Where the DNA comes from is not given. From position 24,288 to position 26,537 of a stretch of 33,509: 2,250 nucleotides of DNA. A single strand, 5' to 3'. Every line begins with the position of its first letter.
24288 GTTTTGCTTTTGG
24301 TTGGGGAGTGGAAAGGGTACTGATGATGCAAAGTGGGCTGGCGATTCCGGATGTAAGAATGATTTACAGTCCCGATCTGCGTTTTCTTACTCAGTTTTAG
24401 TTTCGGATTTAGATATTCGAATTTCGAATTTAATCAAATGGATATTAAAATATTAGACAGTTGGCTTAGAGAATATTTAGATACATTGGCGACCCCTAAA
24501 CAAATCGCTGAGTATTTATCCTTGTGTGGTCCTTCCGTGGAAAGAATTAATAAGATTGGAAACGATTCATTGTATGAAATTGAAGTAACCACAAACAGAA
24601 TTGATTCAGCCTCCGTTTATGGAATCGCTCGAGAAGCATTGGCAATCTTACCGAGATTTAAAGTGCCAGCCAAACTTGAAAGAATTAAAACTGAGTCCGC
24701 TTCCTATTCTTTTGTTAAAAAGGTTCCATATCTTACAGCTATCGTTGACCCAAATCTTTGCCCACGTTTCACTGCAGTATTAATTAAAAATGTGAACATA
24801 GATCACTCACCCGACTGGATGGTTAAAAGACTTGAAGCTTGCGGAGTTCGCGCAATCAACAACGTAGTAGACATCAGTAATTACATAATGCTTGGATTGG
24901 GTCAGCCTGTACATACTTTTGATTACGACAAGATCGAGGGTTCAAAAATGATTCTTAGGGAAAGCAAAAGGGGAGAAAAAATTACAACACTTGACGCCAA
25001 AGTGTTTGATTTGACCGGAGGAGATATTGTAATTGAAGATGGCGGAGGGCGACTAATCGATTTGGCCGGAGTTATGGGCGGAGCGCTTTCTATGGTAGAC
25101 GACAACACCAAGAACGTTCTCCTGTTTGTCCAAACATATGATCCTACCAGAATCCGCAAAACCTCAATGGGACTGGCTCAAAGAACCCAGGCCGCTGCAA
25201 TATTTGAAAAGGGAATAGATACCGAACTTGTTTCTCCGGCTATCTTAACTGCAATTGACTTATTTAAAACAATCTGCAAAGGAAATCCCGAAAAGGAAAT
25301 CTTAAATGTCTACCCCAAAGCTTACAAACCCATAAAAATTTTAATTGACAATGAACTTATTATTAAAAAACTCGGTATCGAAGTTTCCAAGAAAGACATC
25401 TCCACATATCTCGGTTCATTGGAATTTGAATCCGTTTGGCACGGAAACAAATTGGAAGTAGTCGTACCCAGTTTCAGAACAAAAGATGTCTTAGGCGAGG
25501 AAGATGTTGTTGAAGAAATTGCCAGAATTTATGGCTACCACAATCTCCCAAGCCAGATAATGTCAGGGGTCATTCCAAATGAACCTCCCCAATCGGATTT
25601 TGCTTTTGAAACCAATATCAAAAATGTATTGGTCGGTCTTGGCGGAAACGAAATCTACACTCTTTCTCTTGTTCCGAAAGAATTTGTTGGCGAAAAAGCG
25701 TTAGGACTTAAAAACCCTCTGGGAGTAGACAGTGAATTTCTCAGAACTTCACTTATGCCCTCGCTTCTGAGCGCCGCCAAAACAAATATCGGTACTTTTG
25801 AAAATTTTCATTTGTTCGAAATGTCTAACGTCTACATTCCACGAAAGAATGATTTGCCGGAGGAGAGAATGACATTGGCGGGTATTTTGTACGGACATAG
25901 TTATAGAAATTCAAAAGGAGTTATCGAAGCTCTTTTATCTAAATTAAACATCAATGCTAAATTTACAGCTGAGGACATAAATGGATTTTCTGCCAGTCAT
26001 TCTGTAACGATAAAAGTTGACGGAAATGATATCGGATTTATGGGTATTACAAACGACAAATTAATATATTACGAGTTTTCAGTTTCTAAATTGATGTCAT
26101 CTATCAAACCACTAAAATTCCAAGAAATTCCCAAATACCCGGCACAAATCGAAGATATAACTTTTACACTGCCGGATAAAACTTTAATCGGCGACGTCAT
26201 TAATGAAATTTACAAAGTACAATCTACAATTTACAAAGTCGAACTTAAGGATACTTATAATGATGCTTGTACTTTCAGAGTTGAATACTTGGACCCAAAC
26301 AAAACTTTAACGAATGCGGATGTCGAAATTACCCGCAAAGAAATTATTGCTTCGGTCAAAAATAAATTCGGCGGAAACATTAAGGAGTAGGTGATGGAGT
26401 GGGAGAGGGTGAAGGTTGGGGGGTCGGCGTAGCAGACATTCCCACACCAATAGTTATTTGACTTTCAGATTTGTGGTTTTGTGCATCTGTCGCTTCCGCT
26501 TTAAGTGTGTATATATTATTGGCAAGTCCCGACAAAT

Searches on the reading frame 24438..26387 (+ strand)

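Call 86: search_protein_families(library=pfam, proteins=[window:24438-26387:+], max_evalue=0.0001)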
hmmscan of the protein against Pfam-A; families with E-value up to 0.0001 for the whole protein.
window:24438-26387:+ (650 aa): 4 families
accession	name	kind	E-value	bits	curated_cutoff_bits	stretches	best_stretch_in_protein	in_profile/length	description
PF03483.22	B3_4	-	2.7e-57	193.6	29.3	1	108-281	2-174/174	B3/4 domain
PF17759.6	tRNA_synthFbeta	-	1e-30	107.3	22.4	1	370-537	1-192/214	Phenylalanyl tRNA synthetase beta chain CLM domain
PF03484.21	B5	-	3.4e-18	66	28.6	1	303-367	3-67/67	tRNA synthetase B5 domain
PF03147.19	FDX-ACB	-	3.7e-11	43.8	31.1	1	565-648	1-93/94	Ferredoxin-fold anticodon binding domain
